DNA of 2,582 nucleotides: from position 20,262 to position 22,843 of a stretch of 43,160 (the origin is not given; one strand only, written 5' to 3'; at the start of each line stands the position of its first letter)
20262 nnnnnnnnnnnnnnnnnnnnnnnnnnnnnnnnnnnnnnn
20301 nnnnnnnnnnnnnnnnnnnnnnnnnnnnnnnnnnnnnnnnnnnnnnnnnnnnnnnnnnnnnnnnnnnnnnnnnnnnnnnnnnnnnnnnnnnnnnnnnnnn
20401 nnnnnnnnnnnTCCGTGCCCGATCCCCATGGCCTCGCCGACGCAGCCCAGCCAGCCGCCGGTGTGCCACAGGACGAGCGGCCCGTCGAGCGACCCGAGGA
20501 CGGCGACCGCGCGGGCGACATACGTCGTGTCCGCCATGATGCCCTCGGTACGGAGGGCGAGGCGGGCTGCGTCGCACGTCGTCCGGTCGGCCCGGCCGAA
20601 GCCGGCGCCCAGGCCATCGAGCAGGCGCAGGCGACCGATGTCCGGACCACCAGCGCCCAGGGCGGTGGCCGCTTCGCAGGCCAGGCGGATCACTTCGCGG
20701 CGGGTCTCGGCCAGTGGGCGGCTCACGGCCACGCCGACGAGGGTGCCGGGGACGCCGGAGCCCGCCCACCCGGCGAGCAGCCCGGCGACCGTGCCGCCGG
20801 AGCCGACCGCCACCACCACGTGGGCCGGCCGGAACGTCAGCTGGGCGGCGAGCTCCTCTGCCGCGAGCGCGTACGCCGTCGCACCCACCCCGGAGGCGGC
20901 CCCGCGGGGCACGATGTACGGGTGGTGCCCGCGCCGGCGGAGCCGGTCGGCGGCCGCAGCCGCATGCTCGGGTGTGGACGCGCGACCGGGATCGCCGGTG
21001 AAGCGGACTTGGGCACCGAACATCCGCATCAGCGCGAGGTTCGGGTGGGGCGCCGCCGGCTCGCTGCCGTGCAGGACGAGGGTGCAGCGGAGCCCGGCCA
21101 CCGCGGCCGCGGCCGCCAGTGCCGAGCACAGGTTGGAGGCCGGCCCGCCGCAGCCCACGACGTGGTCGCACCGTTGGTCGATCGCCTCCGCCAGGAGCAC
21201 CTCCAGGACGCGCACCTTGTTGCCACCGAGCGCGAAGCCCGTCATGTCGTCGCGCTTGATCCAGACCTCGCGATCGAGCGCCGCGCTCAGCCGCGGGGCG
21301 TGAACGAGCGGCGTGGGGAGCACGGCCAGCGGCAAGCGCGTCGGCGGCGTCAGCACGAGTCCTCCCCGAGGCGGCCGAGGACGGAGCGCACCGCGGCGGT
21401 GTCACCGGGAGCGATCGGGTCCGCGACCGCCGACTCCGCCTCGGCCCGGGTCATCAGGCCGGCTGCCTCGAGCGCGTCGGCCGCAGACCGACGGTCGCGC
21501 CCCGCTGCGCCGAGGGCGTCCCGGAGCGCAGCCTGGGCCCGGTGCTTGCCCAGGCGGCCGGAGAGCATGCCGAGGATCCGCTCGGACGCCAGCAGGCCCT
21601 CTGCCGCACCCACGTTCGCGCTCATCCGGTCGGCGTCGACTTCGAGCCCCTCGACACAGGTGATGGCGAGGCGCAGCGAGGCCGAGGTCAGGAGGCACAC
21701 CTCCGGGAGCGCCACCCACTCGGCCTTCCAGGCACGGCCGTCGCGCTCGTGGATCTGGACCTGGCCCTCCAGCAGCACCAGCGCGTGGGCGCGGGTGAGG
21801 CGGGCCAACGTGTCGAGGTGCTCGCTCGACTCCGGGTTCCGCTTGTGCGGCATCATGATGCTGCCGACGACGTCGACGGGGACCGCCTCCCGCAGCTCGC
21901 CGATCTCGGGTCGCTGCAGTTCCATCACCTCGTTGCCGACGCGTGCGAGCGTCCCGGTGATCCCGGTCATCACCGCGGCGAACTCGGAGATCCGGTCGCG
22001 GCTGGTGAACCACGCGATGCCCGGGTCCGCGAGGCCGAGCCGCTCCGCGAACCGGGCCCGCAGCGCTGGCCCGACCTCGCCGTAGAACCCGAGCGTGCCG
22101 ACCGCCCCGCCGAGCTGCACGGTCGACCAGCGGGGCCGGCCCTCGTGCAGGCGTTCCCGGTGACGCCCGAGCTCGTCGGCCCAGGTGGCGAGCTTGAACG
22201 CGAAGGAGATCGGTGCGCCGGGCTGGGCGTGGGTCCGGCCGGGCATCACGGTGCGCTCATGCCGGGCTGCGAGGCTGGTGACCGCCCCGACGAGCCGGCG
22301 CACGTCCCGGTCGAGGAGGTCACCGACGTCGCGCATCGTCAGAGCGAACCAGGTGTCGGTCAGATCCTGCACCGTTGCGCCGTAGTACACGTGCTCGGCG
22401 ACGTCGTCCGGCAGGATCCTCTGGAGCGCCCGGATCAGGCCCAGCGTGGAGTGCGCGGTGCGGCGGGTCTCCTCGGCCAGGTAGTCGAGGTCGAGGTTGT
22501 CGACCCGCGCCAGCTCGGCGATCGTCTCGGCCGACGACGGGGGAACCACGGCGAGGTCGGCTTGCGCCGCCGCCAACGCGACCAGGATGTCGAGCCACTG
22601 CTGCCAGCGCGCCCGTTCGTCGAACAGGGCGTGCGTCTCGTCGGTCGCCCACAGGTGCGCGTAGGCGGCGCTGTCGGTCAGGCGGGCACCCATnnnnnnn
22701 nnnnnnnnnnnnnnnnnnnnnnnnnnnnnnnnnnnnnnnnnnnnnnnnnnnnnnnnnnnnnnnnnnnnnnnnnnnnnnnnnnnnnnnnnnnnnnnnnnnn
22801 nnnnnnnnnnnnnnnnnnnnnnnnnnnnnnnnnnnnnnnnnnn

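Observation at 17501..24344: Six-gene coupled operon with the enzyme families of the bacterial coenzyme M route plus two extra genes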

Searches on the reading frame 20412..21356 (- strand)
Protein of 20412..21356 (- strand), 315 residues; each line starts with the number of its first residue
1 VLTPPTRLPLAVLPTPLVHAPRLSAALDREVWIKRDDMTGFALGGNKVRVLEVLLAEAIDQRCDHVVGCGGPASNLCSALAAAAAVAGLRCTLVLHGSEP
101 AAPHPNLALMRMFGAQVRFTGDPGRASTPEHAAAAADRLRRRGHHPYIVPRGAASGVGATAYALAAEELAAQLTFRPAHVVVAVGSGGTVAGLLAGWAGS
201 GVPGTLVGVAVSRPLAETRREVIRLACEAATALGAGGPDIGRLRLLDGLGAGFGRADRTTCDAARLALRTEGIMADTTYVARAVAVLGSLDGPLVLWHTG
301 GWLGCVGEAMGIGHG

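Call 4: search_protein_families(library=pfam, proteins=[window:20412-21356:-], max_evalue=0.01)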
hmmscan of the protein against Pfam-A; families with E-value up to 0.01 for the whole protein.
window:20412-21356:- (315 aa): 1 family
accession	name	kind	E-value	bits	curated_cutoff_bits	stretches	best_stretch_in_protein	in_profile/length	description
PF00291.31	PALP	-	6.6e-45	154.1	35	1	10-300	3-295/295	Pyridoxal-phosphate dependent enzyme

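Call 5: search_protein_families(library=ncbifam, proteins=[window:20412-21356:-], max_evalue=0.01)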
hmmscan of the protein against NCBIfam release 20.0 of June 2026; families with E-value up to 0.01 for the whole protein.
window:20412-21356:- (315 aa): 31 families (the best 25 are shown)
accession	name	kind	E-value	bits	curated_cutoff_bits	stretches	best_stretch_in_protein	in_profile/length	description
NF052537.1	CoM_syn_XcbE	exception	4.8e-70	236.3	450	1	6-288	7-295/322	coenzyme M biosynthesis enzyme XcbE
NF052482.1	sulfolyase_CuyA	equivalog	1.1e-56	192.1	450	1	6-287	7-298/332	D-cysteate sulfo-lyase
TIGR01275.1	ACC_deam_rel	subfamily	3.3e-52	177.8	289.4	1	10-287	3-289/321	pyridoxal phosphate-dependent enzymes, D-cysteine desulfhydrase family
NF003030.0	PRK03910.1-3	equivalog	2.5e-48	165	429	1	6-301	14-324/338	D-cysteine desulfhydrase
NF003032.0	PRK03910.1-5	equivalog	6.1e-43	147.2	469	1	6-292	11-300/330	D-cysteine desulfhydrase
NF003029.0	PRK03910.1-1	equivalog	4.1e-40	138.2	610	1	3-287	7-295/328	D-cysteine desulfhydrase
NF010646.0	PRK14045.1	equivalog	6e-40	137.5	550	1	7-303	14-316/329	1-aminocyclopropane-1-carboxylate deaminase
TIGR01274.1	ACC_deam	equivalog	2.9e-39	135.2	392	1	6-285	6-299/337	1-aminocyclopropane-1-carboxylate deaminase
NF005292.0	PRK06815.1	equivalog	8.9e-11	41.4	371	1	10-193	17-186/320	threonine/serine dehydratase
NF005680.0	PRK07476.1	equivalog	1e-08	34.5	413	1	7-284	16-268/326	hydroxyectoine utilization dehydratase EutB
NF006674.0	PRK09224.1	subfamily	2.3e-08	33.2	577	1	14-193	25-191/508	threonine ammonia-lyase IlvA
NF006390.0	PRK08639.1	equivalog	3.8e-08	32.7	421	1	11-195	22-196/418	threonine ammonia-lyase IlvA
NF005600.0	PRK07334.1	equivalog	1.6e-07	30.2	496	1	7-194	21-194/408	threonine ammonia-lyase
TIGR01124.1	ilvA_2Cterm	equivalog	2.4e-07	29.7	411.3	1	13-193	16-183/499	threonine ammonia-lyase, biosynthetic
TIGR02079.1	THD1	equivalog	2.8e-07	29.6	440.55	1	12-198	14-191/410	threonine ammonia-lyase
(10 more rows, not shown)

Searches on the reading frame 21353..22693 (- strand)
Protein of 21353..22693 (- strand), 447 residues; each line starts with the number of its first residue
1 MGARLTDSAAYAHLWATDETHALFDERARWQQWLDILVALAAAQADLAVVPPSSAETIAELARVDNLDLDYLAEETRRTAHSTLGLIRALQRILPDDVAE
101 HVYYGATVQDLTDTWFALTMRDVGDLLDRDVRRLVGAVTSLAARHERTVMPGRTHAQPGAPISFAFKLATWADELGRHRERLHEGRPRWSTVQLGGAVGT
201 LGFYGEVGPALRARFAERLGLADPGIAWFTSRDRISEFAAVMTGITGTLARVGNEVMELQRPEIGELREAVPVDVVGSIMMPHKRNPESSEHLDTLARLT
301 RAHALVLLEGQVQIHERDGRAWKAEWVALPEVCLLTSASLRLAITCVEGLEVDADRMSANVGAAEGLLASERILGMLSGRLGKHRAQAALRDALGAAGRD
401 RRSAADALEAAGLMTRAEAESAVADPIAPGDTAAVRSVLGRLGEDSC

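Call 4: search_protein_families(library=pfam, proteins=[window:21353-22693:-], max_evalue=0.01)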
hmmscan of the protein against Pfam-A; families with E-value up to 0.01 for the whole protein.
window:21353-22693:- (447 aa): 1 family
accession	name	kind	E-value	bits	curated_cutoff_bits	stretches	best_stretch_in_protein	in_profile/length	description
PF00206.25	Lyase_1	-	8.2e-33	114.6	27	1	16-296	6-306/312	Lyase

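Call 5: search_protein_families(library=ncbifam, proteins=[window:21353-22693:-], max_evalue=0.01)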
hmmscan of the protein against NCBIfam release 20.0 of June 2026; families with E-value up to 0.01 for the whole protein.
window:21353-22693:- (447 aa): 19 families
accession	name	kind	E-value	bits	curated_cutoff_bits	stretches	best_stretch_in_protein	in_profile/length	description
NF052536.2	CoM_syn_XcbD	exception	6.4e-169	562.3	600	1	3-424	2-423/443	3-sulfopropionylcysteine synthase XcbD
NF006500.1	PRK08937.2-4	subfamily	2.2e-116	389.3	626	1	4-412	3-411/448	adenylosuccinate lyase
NF006554.0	PRK09053.1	equivalog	1.9e-85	287.4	595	1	12-414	10-415/453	3-carboxy-cis,cis-muconate cycloisomerase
TIGR02426.1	protocat_pcaB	equivalog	1.7e-79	267.2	355.75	1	14-350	5-338/338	3-carboxy-cis,cis-muconate cycloisomerase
NF052556.1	NtrsucLyaStm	equivalog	5.6e-67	226.6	650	1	25-431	32-451/466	nitrosuccinate lyase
TIGR00928.1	purB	equivalog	8.5e-66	222.5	326.2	1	16-418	6-411/436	adenylosuccinate lyase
NF004631.0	PRK05975.1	equivalog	1.7e-62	211.4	371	1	6-350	6-345/352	3-carboxy-cis,cis-muconate cycloisomerase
TIGR00838.1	argH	equivalog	4.6e-16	58.9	279.5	1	88-292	87-289/455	argininosuccinate lyase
NF008964.0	PRK12308.1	equivalog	1.4e-12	46.8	657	1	97-294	98-293/624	argininosuccinate lyase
NF008909.0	PRK12273.1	subfamily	2.4e-12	46.5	510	1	100-421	135-454/474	aspartate ammonia-lyase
NF006764.0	PRK09285.1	equivalog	1.2e-11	43.7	446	1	45-291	51-308/456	adenylosuccinate lyase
NF009089.0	PRK12425.1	equivalog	1.8e-11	43.5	840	1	119-363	150-402/464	class II fumarate hydratase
NF002563.0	PRK02186.1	subfamily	5e-10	38.3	625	1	96-422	504-831/890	argininosuccinate lyase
NF052535.1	CoM_syn_XcbC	exception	4.5e-09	35.6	575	1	110-361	113-361/495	2-phosphosulfolactate phosphatase XcbC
NF005218.0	PRK06705.1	equivalog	5.8e-09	35.2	883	1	99-299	107-305/502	argininosuccinate lyase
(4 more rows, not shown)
